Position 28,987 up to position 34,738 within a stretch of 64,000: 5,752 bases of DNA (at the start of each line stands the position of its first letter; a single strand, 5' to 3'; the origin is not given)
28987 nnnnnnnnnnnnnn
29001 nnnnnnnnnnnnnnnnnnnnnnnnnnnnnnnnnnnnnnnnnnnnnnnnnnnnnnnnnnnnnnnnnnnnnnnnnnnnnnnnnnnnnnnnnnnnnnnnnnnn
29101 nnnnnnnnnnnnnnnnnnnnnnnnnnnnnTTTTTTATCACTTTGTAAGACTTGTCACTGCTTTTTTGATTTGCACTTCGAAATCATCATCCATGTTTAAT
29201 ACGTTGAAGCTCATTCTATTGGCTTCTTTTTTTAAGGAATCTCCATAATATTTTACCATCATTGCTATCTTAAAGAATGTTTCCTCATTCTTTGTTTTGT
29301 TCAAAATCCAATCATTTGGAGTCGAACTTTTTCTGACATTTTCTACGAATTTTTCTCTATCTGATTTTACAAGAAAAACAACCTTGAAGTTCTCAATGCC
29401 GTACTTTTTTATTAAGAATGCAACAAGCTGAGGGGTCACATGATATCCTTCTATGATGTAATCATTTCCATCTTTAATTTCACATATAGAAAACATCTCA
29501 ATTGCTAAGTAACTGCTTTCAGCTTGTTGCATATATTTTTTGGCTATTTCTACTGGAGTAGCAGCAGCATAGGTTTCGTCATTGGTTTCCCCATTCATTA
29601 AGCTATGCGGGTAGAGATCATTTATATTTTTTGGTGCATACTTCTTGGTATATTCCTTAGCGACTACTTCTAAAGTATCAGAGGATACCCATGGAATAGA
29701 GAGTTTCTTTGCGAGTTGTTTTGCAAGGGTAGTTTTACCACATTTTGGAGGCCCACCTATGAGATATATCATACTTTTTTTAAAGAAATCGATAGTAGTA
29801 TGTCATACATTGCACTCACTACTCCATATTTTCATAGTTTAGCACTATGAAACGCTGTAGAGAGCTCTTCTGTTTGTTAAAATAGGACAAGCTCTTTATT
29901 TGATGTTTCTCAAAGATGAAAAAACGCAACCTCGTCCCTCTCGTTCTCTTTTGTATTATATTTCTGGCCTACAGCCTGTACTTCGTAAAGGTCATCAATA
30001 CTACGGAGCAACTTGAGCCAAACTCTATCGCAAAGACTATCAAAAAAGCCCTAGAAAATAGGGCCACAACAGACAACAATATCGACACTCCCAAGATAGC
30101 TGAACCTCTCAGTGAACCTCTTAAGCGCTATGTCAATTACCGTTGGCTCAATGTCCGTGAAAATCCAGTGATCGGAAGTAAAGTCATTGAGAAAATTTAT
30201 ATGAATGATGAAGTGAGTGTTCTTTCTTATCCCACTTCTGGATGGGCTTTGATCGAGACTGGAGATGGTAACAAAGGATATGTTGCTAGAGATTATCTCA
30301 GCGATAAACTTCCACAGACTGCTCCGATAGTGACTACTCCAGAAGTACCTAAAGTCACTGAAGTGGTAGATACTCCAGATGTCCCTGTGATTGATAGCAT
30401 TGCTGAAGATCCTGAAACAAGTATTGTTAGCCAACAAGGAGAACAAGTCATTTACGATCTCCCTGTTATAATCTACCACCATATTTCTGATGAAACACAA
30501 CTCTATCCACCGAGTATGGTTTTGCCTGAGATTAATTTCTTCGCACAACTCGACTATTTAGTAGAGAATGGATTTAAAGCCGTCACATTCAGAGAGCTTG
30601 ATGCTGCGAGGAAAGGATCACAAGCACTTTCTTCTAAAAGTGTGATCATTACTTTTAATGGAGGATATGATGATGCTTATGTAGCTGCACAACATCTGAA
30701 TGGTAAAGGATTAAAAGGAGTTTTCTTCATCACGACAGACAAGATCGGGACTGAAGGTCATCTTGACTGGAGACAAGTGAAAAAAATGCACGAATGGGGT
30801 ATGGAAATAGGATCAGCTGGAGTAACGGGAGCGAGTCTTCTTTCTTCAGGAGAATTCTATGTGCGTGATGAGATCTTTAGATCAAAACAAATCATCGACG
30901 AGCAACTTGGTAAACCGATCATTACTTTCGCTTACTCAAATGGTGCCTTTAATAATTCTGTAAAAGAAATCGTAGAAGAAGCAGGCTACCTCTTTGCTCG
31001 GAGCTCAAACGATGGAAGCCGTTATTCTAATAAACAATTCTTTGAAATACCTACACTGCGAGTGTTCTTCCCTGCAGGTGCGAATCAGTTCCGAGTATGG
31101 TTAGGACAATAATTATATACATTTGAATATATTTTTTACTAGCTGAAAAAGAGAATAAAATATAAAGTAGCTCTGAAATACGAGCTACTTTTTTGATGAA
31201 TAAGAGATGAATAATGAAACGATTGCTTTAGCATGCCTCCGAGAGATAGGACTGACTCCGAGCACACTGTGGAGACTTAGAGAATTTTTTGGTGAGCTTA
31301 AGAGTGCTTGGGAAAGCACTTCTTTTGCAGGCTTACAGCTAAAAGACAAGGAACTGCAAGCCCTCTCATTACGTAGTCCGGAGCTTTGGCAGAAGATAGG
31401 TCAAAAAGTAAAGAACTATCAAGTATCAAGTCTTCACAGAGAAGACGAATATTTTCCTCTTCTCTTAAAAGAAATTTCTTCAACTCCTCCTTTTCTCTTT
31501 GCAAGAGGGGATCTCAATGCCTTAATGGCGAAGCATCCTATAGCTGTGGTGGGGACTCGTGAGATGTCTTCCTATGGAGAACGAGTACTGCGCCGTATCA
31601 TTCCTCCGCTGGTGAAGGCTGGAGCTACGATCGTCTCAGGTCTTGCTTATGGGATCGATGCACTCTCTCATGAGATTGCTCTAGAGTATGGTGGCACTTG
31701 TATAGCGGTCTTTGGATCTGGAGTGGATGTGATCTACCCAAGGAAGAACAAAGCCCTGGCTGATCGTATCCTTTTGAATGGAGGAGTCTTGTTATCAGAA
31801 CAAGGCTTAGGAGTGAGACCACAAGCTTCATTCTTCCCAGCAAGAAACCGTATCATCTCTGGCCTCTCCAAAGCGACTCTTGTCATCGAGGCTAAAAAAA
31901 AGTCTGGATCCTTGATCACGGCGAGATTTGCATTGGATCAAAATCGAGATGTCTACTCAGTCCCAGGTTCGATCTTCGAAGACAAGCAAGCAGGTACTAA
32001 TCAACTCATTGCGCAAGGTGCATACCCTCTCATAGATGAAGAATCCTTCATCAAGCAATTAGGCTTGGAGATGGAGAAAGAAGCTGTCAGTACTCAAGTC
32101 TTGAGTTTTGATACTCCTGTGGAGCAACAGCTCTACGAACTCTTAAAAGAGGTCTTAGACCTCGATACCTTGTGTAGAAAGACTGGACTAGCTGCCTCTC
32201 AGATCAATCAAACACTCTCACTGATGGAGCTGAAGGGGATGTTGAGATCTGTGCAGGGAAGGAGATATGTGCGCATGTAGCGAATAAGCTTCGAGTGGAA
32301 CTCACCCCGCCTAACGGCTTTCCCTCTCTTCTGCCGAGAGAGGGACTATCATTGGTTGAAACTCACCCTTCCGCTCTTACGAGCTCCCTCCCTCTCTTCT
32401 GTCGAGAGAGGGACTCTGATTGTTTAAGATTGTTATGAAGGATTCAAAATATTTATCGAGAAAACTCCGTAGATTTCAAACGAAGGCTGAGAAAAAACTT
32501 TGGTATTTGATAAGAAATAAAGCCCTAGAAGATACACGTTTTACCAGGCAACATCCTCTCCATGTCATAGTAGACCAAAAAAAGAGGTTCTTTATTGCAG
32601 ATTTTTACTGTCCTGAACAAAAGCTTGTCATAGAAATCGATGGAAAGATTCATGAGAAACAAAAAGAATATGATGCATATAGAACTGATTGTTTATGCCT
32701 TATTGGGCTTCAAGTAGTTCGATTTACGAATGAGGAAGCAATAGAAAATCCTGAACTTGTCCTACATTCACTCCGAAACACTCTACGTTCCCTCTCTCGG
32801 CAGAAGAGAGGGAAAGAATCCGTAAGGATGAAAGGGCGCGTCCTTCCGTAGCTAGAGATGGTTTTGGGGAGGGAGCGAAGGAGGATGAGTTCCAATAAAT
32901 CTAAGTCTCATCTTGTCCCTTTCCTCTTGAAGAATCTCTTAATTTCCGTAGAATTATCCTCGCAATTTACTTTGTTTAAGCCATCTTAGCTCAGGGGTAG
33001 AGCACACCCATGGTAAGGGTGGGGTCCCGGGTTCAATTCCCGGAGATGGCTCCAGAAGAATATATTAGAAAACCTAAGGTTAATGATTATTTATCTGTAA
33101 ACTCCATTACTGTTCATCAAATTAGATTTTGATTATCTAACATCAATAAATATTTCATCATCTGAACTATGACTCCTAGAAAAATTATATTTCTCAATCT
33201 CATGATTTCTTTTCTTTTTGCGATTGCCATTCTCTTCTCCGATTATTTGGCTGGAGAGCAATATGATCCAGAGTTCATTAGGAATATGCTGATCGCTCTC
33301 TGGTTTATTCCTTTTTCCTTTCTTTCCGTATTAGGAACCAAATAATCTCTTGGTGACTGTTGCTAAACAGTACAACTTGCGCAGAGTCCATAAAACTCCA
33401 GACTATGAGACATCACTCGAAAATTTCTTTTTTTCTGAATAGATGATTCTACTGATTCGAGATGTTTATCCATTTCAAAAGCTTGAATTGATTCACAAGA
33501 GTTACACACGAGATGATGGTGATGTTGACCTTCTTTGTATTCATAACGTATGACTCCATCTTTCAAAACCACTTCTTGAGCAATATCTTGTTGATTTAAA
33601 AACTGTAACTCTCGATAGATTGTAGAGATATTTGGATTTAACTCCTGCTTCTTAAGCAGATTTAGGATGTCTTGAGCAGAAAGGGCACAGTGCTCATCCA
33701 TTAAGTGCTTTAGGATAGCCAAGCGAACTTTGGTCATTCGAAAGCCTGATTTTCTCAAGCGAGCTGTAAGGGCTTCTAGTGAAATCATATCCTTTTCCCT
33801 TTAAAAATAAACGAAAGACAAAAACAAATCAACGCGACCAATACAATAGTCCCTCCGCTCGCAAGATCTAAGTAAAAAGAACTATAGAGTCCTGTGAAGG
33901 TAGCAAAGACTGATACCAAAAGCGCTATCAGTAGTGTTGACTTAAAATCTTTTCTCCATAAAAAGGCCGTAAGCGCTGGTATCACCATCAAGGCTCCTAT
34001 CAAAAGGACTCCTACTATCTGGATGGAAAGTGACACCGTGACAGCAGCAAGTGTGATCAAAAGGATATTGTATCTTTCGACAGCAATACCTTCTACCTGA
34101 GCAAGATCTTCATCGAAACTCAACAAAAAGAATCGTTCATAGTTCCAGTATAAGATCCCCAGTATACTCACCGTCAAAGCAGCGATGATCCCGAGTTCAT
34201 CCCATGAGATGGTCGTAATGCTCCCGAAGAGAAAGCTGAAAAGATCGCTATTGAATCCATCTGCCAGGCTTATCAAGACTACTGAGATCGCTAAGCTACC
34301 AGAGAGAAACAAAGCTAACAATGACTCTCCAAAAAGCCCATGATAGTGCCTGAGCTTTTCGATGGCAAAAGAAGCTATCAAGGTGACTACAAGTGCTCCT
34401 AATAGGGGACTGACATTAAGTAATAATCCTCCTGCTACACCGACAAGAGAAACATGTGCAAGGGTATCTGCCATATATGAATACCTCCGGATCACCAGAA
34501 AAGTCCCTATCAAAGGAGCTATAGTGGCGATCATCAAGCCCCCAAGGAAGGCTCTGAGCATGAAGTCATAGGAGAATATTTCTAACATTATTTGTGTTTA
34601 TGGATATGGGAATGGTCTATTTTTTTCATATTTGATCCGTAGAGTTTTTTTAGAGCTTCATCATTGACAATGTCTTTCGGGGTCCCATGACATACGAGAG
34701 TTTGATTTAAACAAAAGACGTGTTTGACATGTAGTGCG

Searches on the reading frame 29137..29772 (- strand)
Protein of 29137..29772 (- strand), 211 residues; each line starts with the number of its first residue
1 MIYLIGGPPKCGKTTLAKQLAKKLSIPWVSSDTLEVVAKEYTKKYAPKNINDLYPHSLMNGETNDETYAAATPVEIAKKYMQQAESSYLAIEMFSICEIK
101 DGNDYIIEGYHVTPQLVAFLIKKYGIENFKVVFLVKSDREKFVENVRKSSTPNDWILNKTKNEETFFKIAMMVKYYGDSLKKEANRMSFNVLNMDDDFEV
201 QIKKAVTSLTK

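Call 81: search_protein_families(library=pfam, proteins=[window:29137-29772:-], max_evalue=0.00001)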
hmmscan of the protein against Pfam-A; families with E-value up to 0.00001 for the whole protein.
window:29137-29772:- (211 aa): 2 families
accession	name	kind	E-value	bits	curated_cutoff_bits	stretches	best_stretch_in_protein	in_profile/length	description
PF00004.35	AAA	-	6.4e-06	27.1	21.2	0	4-44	2-41/131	ATPase family associated with various cellular activities (AAA)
PF13238.12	AAA_18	-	7.9e-06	26.8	29.4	0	4-136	2-98/128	AAA domain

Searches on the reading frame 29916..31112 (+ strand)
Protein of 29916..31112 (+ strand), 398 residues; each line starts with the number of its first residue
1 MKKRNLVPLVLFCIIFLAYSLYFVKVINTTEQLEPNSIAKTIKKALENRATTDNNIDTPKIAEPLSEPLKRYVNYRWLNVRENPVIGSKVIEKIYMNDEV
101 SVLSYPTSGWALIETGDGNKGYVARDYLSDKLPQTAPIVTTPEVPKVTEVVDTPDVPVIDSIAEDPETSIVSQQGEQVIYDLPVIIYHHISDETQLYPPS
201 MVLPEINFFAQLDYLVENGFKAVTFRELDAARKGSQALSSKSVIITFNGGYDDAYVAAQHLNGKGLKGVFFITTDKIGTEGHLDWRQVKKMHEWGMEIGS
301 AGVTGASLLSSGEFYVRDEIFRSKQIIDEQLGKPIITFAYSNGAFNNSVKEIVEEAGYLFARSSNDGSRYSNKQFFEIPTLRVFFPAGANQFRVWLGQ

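Call 81: search_protein_families(library=pfam, proteins=[window:29916-31112:+], max_evalue=0.00001)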
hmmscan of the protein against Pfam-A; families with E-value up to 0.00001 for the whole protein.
window:29916-31112:+ (398 aa): 2 families
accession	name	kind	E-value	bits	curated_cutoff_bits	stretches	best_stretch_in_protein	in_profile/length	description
PF01522.26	Polysacc_deac_1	-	1.3e-15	57.8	23.1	1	238-359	4-122/124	Polysaccharide deacetylase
PF08239.17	SH3_3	-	1.6e-11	44.6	27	1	78-129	3-54/54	Bacterial SH3 domain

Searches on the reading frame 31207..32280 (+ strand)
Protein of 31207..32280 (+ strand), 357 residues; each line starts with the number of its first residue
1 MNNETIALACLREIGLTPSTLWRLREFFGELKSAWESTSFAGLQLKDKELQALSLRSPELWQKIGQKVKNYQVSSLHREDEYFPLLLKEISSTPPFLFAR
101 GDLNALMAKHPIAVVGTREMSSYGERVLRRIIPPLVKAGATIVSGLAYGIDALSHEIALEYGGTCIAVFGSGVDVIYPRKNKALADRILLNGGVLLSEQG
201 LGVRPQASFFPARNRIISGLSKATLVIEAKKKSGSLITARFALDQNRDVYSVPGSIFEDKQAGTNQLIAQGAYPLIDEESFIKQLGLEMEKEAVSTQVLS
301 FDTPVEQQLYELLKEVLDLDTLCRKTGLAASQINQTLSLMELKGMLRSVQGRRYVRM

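Call 81: search_protein_families(library=pfam, proteins=[window:31207-32280:+], max_evalue=0.00001)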
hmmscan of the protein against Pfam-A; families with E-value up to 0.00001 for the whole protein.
window:31207-32280:+ (357 aa): 2 families
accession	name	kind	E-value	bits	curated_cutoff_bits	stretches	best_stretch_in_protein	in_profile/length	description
PF02481.21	DNA_processg_A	-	1.8e-74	249.9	29.6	1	68-275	2-210/212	DNA recombination-mediator protein A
PF17782.7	DprA_WH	-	2.5e-08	34.3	22.9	1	302-351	10-60/61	DprA winged helix domain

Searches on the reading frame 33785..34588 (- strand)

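Call 81: search_protein_families(library=pfam, proteins=[window:33785-34588:-], max_evalue=0.00001)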
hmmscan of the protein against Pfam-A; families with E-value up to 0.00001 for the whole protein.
window:33785-34588:- (267 aa): 2 families
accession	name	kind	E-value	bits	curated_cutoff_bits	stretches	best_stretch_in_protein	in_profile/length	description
PF00950.22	ABC-3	-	5.2e-70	236.4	20.1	1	6-262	1-257/258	ABC 3 transport family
PF01032.23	FecCD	-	4.8e-11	42.7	26.5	1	50-240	95-286/311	FecCD transport family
